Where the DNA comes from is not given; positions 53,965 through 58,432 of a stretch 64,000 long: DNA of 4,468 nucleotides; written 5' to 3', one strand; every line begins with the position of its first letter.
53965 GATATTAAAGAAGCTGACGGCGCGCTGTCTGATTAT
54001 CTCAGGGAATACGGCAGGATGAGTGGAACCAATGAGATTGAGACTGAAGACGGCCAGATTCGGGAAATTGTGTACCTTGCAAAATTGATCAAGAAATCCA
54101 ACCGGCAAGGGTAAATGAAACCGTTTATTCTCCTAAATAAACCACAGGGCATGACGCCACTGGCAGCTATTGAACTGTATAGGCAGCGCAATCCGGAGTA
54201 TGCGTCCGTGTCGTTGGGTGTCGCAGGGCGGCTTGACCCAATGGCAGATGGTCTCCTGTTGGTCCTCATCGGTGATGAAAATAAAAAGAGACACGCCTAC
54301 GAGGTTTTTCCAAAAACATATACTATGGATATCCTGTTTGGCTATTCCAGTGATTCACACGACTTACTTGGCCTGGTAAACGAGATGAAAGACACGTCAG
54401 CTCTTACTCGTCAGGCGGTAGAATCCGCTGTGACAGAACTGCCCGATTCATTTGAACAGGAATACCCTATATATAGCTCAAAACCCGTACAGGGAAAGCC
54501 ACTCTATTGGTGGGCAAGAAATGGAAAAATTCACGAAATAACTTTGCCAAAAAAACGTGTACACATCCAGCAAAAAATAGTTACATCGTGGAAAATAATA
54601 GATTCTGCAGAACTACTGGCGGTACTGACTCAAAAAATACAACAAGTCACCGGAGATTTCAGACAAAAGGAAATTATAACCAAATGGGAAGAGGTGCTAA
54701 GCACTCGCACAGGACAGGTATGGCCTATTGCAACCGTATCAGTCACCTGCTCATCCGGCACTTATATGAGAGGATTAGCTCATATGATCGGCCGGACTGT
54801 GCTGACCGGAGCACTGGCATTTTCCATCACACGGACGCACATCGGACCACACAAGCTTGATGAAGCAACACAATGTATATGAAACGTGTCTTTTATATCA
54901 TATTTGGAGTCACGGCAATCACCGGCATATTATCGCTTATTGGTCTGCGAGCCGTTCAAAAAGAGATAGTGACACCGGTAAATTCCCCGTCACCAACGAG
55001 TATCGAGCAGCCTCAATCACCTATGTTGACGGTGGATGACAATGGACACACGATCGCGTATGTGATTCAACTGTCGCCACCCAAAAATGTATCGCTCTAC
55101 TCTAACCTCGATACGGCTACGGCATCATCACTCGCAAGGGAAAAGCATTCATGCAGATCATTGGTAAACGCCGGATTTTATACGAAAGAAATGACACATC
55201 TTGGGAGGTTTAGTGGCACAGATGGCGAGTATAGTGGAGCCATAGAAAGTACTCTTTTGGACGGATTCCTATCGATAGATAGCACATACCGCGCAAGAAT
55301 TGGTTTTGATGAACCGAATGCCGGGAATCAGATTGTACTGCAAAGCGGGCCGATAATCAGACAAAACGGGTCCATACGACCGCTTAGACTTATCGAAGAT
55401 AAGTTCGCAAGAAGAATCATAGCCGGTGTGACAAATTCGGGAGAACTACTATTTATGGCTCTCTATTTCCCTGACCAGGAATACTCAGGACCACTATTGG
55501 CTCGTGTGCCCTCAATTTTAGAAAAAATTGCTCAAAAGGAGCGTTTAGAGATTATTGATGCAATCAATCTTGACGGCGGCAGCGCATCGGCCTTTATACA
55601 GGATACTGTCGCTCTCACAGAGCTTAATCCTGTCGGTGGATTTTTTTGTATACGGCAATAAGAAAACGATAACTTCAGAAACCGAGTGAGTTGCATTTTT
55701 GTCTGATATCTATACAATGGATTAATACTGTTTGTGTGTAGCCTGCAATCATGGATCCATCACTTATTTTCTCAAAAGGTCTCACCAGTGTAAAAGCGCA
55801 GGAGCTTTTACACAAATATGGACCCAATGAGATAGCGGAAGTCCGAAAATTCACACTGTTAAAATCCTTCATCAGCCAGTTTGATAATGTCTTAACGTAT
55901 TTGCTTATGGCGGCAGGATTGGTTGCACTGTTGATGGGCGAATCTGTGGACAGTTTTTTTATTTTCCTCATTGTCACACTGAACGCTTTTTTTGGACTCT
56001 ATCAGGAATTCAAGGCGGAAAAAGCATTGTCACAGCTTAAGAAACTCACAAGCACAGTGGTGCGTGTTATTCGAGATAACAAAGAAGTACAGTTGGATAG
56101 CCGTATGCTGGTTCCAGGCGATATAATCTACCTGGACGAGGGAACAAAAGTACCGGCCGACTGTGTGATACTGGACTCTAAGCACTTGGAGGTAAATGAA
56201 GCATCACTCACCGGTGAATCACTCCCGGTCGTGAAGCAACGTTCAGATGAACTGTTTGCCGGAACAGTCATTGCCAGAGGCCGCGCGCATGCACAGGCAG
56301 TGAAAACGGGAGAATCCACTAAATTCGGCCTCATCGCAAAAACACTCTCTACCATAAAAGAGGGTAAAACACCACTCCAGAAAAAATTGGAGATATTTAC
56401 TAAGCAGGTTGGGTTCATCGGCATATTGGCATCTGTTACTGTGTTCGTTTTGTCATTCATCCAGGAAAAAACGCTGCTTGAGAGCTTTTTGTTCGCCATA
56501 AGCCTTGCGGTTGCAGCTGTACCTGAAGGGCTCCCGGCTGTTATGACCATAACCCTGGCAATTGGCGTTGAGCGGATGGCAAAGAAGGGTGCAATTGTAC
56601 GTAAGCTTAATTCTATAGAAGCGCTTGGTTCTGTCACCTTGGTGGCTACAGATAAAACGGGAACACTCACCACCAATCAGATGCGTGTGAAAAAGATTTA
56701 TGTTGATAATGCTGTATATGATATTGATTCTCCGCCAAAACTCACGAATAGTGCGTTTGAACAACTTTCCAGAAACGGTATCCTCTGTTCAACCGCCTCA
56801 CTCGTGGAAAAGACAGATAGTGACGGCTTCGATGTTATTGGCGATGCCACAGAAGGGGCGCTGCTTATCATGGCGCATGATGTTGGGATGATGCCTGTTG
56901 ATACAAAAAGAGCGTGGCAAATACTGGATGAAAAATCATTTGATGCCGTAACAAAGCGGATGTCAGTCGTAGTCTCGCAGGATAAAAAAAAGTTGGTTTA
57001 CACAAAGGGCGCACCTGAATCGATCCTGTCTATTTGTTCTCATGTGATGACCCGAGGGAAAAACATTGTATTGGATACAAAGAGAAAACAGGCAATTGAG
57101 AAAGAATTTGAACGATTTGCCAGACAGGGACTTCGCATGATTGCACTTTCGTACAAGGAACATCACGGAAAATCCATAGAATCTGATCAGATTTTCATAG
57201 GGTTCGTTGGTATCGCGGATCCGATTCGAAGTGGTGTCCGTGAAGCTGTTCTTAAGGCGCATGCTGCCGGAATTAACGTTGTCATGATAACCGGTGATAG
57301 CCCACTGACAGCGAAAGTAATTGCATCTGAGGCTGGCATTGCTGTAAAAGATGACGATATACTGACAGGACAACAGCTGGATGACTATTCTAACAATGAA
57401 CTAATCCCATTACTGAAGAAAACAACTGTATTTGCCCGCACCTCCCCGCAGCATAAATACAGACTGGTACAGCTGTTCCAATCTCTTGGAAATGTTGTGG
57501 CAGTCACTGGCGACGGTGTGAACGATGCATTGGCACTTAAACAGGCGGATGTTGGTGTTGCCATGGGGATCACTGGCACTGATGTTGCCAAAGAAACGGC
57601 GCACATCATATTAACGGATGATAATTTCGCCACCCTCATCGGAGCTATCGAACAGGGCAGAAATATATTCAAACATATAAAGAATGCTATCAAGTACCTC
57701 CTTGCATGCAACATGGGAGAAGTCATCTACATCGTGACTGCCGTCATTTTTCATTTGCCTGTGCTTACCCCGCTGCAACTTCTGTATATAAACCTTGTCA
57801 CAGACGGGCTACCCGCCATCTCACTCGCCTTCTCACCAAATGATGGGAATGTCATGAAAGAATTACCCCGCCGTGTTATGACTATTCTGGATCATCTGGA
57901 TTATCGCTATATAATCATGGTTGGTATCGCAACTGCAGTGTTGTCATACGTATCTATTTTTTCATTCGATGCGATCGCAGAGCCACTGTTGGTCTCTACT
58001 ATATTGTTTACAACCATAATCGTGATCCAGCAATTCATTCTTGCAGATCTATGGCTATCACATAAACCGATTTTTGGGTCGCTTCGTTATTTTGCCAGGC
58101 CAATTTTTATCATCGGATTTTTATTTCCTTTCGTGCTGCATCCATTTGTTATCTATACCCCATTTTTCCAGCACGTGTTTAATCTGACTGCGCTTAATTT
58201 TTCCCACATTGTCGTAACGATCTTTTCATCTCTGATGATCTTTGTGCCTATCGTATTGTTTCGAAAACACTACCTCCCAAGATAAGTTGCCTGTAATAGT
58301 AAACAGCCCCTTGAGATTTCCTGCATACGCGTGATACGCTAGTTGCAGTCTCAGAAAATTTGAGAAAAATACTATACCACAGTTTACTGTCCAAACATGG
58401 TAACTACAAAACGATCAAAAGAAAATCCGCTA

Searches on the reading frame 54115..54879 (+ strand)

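Call 24: search_protein_families(library=pfam, proteins=[window:54115-54879:+], max_evalue=0.001)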
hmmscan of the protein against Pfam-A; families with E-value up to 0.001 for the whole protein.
window:54115-54879:+ (255 aa): 1 family
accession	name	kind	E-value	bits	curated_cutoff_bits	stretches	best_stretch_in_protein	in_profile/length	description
PF01509.24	TruB_N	-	4.3e-25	89.3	27.3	1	34-159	9-132/149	TruB family pseudouridylate synthase (N terminal domain)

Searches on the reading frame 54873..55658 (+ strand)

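Call 24: search_protein_families(library=pfam, proteins=[window:54873-55658:+], max_evalue=0.001)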
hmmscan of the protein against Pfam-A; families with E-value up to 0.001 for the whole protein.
window:54873-55658:+ (262 aa): 1 family
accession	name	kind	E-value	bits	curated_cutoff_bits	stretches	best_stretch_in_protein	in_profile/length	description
PF09992.14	NAGPA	-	3.6e-07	31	25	1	98-242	7-145/169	Phosphodiester glycosidase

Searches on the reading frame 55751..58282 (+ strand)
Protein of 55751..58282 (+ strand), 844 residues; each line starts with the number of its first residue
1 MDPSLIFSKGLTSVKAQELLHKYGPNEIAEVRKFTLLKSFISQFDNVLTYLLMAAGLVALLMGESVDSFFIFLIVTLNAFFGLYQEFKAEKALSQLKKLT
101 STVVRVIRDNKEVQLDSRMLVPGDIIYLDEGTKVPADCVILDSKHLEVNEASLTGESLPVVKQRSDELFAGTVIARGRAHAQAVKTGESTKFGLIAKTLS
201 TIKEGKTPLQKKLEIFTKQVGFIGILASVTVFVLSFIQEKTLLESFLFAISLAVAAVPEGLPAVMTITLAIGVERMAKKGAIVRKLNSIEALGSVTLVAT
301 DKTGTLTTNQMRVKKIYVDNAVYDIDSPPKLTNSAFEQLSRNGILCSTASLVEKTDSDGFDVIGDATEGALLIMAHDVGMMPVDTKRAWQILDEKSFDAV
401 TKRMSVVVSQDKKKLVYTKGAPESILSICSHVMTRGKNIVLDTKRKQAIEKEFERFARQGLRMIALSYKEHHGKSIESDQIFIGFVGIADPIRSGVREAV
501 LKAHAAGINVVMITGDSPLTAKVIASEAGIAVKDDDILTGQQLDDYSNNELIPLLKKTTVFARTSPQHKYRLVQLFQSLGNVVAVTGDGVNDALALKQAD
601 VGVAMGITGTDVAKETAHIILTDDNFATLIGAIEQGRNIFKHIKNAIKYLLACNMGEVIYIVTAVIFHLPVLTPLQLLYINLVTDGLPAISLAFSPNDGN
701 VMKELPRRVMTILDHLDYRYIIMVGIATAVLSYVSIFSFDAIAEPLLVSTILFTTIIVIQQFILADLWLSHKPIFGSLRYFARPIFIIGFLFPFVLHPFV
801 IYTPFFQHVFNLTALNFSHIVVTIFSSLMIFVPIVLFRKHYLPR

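Call 24: search_protein_families(library=pfam, proteins=[window:55751-58282:+], max_evalue=0.001)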
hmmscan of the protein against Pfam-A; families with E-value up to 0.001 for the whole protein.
window:55751-58282:+ (844 aa): 6 families
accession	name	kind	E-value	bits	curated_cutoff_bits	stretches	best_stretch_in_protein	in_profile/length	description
PF00122.25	E1-E2_ATPase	-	1.4e-56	191.3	28.1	1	99-279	2-181/181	E1-E2 ATPase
PF00689.26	Cation_ATPase_C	-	2.3e-27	96.4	27.3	1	671-833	3-168/175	Cation transporting ATPase, C-terminus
PF13246.12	Cation_ATPase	-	6.9e-20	71.3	21.7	1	344-432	1-91/91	Cation transport ATPase (P-type)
PF00702.32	Hydrolase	-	1.8e-17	64.8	26.4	1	296-600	2-191/191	haloacid dehalogenase-like hydrolase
PF00690.31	Cation_ATPase_N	-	1.7e-12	47.2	20.4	1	8-58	18-68/69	Cation transporter/ATPase, N-terminus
PF08282.18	Hydrolase_3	-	0.00037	20.8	20.9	0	581-625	204-247/255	haloacid dehalogenase-like hydrolase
